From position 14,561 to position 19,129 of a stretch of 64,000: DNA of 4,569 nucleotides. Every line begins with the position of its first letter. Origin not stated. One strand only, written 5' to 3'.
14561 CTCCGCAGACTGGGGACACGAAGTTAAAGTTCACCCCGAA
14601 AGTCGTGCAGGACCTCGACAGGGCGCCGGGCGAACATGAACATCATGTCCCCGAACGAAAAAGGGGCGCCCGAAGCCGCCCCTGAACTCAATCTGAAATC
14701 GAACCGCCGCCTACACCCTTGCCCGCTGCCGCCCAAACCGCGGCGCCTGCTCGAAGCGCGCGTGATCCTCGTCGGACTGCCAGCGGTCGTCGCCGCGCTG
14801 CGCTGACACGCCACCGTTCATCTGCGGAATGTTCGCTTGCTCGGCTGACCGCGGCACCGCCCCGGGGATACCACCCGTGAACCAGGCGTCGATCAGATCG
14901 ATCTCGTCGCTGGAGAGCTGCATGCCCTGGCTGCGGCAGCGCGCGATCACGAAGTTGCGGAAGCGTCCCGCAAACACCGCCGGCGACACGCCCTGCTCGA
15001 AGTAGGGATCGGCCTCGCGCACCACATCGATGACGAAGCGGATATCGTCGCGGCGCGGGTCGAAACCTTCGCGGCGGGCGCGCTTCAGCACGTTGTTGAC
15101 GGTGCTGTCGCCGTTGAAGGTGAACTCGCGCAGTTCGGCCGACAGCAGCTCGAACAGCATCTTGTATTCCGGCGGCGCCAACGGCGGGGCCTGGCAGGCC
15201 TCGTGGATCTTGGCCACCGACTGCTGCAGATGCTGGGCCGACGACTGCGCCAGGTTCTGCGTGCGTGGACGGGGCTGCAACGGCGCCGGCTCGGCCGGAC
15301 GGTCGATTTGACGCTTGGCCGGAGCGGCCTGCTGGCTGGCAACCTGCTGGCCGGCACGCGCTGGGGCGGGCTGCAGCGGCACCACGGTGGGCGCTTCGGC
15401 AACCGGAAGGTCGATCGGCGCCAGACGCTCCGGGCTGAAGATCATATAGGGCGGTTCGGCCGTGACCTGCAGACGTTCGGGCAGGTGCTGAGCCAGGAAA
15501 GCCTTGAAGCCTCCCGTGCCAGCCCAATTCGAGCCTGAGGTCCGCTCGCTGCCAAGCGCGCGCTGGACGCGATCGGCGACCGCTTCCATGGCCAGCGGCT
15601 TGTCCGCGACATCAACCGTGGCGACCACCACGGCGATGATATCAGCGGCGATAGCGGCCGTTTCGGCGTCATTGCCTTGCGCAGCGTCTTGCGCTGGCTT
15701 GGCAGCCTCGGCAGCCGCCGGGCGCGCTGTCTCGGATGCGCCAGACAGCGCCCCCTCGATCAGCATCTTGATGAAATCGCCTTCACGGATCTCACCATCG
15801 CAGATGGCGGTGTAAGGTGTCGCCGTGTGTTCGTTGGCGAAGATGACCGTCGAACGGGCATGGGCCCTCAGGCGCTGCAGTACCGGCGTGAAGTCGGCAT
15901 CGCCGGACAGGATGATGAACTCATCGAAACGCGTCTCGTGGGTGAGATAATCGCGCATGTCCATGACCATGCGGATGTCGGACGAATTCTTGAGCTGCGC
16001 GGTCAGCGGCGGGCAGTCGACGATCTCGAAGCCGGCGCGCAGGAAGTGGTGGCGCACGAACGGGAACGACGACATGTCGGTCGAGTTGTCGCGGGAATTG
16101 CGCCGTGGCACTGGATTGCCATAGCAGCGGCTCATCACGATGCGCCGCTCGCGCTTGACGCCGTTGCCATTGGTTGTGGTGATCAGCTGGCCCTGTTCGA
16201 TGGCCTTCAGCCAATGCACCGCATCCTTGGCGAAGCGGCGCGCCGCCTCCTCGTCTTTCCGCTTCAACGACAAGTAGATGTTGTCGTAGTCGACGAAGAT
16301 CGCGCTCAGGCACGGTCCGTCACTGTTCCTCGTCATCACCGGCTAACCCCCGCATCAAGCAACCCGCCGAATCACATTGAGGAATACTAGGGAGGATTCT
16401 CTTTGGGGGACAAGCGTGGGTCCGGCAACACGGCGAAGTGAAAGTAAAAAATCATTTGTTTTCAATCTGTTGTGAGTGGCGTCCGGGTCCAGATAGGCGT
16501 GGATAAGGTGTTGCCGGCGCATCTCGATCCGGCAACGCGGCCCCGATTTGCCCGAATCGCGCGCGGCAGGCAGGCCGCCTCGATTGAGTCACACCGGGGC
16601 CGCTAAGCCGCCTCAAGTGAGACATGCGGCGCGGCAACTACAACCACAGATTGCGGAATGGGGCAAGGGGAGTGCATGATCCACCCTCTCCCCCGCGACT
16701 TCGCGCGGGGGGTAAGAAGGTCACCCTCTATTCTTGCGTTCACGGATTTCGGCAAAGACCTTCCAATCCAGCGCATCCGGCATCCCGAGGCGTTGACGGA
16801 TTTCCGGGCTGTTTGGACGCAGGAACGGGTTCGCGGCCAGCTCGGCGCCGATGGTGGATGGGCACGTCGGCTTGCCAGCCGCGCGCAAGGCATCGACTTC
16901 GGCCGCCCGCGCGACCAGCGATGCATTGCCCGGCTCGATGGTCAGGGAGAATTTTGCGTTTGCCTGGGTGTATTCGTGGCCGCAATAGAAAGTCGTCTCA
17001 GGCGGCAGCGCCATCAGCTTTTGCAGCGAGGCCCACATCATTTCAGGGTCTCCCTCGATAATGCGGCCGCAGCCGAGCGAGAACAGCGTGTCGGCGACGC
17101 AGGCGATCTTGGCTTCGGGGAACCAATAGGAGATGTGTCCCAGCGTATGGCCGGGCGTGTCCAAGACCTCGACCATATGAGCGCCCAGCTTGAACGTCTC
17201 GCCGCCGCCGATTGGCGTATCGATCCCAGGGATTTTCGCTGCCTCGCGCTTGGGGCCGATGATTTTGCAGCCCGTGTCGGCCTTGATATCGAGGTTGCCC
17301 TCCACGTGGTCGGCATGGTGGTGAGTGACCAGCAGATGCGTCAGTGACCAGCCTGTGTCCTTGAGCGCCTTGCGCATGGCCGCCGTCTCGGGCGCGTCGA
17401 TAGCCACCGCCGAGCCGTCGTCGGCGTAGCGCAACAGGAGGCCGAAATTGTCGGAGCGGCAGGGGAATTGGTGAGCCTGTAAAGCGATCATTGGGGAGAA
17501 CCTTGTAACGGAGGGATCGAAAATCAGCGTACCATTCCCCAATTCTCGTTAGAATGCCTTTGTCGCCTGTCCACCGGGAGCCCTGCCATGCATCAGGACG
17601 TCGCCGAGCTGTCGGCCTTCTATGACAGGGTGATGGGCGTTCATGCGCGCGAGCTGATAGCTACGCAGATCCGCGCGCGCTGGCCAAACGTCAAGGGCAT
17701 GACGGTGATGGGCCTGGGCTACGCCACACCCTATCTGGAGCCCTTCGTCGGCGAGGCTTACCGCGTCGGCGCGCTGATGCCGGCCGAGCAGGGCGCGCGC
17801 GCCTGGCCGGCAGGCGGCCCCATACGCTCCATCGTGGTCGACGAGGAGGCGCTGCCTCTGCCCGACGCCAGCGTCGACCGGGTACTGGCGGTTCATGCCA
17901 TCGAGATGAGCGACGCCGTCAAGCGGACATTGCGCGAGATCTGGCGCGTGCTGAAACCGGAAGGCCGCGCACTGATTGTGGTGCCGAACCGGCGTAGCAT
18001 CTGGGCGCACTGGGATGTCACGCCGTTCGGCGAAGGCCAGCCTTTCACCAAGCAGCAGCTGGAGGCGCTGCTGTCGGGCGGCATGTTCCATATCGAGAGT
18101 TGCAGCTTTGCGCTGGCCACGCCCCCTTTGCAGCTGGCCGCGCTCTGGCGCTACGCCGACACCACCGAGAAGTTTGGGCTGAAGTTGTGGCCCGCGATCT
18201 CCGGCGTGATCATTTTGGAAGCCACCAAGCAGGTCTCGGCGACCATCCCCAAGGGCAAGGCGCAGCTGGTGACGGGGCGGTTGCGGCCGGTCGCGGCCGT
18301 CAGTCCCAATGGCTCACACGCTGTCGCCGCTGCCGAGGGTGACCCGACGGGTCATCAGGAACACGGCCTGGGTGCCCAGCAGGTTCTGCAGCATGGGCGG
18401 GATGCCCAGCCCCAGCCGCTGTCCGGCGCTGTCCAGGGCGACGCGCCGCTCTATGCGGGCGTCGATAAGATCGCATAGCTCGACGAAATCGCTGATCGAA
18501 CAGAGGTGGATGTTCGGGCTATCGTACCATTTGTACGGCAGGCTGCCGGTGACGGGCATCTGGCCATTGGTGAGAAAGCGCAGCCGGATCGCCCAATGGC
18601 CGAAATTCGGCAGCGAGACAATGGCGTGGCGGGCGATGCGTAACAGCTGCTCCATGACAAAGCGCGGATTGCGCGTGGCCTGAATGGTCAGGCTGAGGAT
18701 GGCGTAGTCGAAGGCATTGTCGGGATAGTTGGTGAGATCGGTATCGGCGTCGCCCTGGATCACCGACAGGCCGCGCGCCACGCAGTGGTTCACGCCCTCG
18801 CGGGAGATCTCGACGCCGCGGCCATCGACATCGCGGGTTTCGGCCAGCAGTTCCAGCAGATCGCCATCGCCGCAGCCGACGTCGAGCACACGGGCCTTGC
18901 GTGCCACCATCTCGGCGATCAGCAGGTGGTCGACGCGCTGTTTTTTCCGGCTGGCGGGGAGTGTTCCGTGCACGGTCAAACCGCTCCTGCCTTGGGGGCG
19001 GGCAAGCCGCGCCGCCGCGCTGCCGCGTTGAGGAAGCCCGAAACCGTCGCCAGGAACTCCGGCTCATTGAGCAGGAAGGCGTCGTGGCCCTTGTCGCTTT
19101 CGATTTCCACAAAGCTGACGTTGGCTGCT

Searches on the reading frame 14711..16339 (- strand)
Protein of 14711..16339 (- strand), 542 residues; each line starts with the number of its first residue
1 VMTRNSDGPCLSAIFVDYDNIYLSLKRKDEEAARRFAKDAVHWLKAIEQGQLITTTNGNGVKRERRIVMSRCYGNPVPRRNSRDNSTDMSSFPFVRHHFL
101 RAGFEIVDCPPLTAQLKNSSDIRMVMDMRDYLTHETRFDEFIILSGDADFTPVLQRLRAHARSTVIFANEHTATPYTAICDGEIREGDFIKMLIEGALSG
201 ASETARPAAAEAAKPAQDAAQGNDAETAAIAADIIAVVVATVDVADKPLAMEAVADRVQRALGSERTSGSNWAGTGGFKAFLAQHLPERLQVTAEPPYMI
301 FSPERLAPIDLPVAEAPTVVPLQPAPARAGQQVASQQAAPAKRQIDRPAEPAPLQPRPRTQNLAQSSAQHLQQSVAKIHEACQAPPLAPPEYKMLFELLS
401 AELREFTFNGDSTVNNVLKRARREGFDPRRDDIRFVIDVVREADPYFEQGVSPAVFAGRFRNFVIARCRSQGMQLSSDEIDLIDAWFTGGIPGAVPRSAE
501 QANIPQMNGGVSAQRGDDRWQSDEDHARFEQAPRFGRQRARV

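Call 23: search_protein_families(library=pfam, proteins=[window:14711-16339:-], max_evalue=0.00001)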
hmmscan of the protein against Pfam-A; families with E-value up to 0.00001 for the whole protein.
window:14711-16339:- (542 aa): 1 family
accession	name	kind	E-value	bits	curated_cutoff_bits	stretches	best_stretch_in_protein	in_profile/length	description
PF01936.24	NYN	-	1.1e-19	71.8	24.2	1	13-182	3-140/145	NYN domain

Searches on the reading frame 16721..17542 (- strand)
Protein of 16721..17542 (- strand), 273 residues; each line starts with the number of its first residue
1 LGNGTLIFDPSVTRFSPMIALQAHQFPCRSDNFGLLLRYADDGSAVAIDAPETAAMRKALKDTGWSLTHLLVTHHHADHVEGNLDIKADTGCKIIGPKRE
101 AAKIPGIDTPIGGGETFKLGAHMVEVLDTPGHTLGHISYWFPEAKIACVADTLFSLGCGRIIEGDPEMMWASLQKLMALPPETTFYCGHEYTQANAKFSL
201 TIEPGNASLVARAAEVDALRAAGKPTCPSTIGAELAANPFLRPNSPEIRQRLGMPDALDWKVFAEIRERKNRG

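Call 23: search_protein_families(library=pfam, proteins=[window:16721-17542:-], max_evalue=0.00001)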
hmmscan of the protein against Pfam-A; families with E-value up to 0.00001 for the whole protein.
window:16721-17542:- (273 aa): 2 families
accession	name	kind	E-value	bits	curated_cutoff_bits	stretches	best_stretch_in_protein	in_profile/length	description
PF16123.11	HAGH_C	-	1e-25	90.4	25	1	190-272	1-82/83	Hydroxyacylglutathione hydrolase C-terminus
PF00753.33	Lactamase_B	-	6.5e-19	69.1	22.7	1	54-189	29-196/196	Metallo-beta-lactamase superfamily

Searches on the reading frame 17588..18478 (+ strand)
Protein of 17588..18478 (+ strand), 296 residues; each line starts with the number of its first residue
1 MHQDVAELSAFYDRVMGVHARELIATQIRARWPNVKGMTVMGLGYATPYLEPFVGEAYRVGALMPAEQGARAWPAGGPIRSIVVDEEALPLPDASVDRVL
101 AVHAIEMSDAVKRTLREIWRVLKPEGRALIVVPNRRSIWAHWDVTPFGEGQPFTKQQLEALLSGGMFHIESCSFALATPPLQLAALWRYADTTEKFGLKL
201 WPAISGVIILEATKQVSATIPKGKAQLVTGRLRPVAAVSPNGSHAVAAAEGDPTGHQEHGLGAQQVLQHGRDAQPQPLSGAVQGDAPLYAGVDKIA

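Call 23: search_protein_families(library=pfam, proteins=[window:17588-18478:+], max_evalue=0.00001)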
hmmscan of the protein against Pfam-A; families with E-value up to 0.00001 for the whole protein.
window:17588-18478:+ (296 aa): 2 families
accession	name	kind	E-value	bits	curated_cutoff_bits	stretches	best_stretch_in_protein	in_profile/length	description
PF08241.18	Methyltransf_11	-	1.6e-11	45.1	21.2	1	69-130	33-95/95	Methyltransferase domain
PF13649.12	Methyltransf_25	-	3e-06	28.3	27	1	75-126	44-97/97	Methyltransferase domain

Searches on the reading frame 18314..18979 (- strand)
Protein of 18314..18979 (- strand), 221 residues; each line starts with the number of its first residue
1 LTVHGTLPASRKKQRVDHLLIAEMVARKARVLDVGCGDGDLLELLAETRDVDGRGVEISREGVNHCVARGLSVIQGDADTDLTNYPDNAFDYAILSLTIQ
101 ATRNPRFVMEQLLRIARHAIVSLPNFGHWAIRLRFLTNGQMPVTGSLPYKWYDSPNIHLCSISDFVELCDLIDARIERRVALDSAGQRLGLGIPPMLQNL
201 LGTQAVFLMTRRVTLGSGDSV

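Call 23: search_protein_families(library=pfam, proteins=[window:18314-18979:-], max_evalue=0.00001)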
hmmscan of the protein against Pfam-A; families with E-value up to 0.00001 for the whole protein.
window:18314-18979:- (221 aa): 6 families
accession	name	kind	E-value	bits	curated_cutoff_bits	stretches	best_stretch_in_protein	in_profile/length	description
PF07021.18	MetW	-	3.2e-80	268.7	21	1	15-208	1-192/193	Methionine biosynthesis protein MetW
PF13489.12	Methyltransf_23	-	1.5e-10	41.5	27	1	26-135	21-131/164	Methyltransferase domain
PF13847.12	Methyltransf_31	-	4.7e-09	36.5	27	1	28-117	4-102/145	Methyltransferase domain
PF08241.18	Methyltransf_11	-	1e-08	36.1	21.2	1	32-117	1-88/95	Methyltransferase domain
PF13649.12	Methyltransf_25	-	1e-08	36.1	27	1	31-115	1-92/97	Methyltransferase domain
PF08242.18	Methyltransf_12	-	2.7e-06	28.4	30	1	32-115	1-91/98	Methyltransferase domain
